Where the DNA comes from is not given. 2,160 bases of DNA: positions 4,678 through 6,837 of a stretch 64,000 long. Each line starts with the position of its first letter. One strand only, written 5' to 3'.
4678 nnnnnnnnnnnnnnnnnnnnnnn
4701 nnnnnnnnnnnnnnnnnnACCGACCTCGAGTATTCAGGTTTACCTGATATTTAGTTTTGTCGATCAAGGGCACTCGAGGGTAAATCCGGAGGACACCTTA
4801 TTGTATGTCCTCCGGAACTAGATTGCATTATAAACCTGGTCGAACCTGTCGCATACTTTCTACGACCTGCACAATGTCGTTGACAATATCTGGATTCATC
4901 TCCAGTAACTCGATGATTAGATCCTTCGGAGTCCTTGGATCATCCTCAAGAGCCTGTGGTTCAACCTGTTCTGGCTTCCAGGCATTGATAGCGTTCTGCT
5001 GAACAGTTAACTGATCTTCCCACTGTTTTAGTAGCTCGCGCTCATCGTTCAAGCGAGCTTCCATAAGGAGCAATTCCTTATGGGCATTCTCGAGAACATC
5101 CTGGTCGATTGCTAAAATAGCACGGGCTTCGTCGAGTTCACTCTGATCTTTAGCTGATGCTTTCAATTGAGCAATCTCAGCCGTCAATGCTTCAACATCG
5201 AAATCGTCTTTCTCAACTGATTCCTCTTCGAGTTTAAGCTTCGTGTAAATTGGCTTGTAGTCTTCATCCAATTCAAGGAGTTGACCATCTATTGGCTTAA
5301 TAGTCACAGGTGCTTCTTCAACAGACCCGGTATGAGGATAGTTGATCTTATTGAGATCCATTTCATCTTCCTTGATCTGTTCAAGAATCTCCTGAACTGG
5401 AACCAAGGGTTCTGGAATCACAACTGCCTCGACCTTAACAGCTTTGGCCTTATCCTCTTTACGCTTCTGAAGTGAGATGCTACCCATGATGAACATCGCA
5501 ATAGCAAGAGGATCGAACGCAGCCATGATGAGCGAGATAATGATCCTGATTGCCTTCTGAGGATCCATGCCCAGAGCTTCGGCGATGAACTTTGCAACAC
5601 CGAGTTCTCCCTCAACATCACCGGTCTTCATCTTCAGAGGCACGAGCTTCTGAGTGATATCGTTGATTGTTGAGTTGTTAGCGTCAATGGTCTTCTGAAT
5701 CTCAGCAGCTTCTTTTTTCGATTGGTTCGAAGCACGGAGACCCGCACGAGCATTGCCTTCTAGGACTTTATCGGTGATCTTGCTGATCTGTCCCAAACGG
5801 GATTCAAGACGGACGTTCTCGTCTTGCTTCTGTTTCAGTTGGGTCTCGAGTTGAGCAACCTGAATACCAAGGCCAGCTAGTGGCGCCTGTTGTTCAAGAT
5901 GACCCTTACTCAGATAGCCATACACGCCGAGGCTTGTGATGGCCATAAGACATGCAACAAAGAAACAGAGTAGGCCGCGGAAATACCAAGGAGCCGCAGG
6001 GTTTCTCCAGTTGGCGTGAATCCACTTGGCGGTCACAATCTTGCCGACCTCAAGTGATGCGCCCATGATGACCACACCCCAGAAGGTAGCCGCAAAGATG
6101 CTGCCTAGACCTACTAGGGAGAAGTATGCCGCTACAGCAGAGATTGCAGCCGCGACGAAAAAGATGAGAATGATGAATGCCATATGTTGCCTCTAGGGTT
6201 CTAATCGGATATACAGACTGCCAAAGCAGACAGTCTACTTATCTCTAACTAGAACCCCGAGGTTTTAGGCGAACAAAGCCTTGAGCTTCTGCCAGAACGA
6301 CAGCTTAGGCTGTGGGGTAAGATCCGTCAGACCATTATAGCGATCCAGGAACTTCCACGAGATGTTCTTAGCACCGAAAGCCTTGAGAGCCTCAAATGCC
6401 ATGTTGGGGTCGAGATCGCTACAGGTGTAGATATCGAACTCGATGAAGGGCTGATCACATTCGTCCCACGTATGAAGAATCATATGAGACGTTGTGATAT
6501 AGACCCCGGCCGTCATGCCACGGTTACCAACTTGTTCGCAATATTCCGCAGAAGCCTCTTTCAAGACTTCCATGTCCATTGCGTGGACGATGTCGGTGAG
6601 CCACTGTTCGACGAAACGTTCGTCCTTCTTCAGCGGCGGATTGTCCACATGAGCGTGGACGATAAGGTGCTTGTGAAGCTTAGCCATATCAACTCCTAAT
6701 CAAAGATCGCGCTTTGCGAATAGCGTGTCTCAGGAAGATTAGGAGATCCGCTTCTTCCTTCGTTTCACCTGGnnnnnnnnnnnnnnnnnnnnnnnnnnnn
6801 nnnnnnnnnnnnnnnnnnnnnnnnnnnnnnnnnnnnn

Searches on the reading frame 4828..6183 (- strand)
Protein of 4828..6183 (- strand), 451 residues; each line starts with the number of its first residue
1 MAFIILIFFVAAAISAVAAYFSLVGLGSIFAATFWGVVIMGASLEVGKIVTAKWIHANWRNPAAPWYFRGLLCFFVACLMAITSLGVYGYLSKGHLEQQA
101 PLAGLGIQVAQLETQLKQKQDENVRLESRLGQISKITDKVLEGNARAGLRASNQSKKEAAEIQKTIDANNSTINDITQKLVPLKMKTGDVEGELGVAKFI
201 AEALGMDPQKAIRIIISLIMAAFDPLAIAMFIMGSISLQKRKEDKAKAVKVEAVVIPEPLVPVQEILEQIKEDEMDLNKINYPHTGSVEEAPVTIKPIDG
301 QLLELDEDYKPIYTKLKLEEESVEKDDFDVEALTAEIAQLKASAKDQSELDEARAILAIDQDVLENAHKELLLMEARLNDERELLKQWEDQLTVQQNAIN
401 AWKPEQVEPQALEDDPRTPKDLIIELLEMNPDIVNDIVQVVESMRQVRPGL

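Call 3: search_protein_families(library=pfam, proteins=[window:4828-6183:-], max_evalue=1)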
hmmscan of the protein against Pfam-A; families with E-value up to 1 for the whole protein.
window:4828-6183:- (451 aa): 2 families
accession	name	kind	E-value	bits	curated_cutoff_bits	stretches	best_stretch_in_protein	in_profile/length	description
PF03909.22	BSD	-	0.28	11.7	24.6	0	325-340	2-16/58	BSD domain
PF11712.13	Vma12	-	0.28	11.6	25.5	0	46-90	85-129/137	Endoplasmic reticulum-based factor for assembly of V-ATPase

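Call 4: search_protein_families(library=phrogs, proteins=[window:4828-6183:-], max_evalue=1)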
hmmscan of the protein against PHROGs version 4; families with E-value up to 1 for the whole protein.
window:4828-6183:- (451 aa): 5 families
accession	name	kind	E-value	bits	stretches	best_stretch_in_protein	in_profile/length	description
phrog_4704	-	tail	0.0057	16.4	1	151-399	53-172/625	tail length tape measure protein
phrog_1027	-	unknown function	0.018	16.2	1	72-129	16-72/81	-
phrog_3590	-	unknown function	0.075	13.4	1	112-340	155-334/481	-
phrog_14512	-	moron, auxiliary metabolic gene and host takeover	0.19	13.1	1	213-237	34-58/72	membrane protein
phrog_23354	-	tail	0.42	10.2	1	163-234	222-291/375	tail spike protein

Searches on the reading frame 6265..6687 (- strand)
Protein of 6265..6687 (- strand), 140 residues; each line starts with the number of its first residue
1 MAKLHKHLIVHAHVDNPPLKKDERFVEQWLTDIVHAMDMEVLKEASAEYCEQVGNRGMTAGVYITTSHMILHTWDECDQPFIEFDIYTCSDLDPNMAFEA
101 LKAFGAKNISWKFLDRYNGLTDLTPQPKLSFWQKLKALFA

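Call 3: search_protein_families(library=pfam, proteins=[window:6265-6687:-], max_evalue=1)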
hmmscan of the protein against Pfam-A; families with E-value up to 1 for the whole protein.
window:6265-6687:- (140 aa): 3 families
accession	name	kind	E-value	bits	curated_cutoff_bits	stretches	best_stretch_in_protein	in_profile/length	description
PF02675.21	AdoMet_dc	-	9.3e-17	61.8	25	1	7-116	1-106/107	S-adenosylmethionine decarboxylase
PF06279.16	DUF1033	-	0.034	14.8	25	1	25-82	16-73/118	Protein of unknown function (DUF1033)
PF24957.1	DrmE_C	-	0.056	13.6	27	1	9-74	61-121/181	DISARM protein DrmE, C-terminal domain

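Call 4: search_protein_families(library=phrogs, proteins=[window:6265-6687:-], max_evalue=1)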
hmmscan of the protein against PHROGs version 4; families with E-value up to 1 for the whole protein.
window:6265-6687:- (140 aa): 3 families
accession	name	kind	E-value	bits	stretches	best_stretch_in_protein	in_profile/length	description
phrog_3125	-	other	6.3e-15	56.4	1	3-117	22-132/148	S-adenosylmethionine decarboxylase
phrog_27309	-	other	0.02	15.8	1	26-104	20-92/96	S-adenosylmethionine decarboxylase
phrog_25723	-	other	0.077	14.2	1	65-113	3-51/57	S-adenosylmethionine decarboxylase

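Call 84: search_protein_families(library=ncbifam, proteins=[window:6265-6687:-], max_evalue=0.01)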
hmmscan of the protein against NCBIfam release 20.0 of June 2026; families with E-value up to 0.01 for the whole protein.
window:6265-6687:- (140 aa): 1 family
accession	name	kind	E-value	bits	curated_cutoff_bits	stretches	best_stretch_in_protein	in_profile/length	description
TIGR03330.1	SAM_DCase_Bsu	equivalog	2.8e-15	56.6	75.65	1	6-116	5-111/112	adenosylmethionine decarboxylase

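Call 95: search_solved_structures(query=window:6265-6687:-, max_evalue=0.01, show_alignments=1)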
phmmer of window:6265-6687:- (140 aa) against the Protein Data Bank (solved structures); distinct sequences matched with E-value up to 0.01: 5.
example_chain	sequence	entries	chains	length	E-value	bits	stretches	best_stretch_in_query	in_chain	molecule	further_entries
1tlu_A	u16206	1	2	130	5.5e-06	29.4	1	56-109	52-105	S-adenosylmethionine decarboxylase proenzyme, AdoMetDC, SamDC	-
1vr7_A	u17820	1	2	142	6.8e-06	29.1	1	56-109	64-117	S-adenosylmethionine decarboxylase proenzyme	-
1tmi_A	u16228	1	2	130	1.5e-05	28.1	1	56-109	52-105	S-adenosylmethionine decarboxylase proenzyme, AdoMetDC, SamDC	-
2iii_A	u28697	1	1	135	0.00055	22.9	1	42-102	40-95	S-adenosylmethionine decarboxylase proenzyme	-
3iwb_A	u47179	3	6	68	0.00097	22.1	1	68-110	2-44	S-adenosylmethionine decarboxylase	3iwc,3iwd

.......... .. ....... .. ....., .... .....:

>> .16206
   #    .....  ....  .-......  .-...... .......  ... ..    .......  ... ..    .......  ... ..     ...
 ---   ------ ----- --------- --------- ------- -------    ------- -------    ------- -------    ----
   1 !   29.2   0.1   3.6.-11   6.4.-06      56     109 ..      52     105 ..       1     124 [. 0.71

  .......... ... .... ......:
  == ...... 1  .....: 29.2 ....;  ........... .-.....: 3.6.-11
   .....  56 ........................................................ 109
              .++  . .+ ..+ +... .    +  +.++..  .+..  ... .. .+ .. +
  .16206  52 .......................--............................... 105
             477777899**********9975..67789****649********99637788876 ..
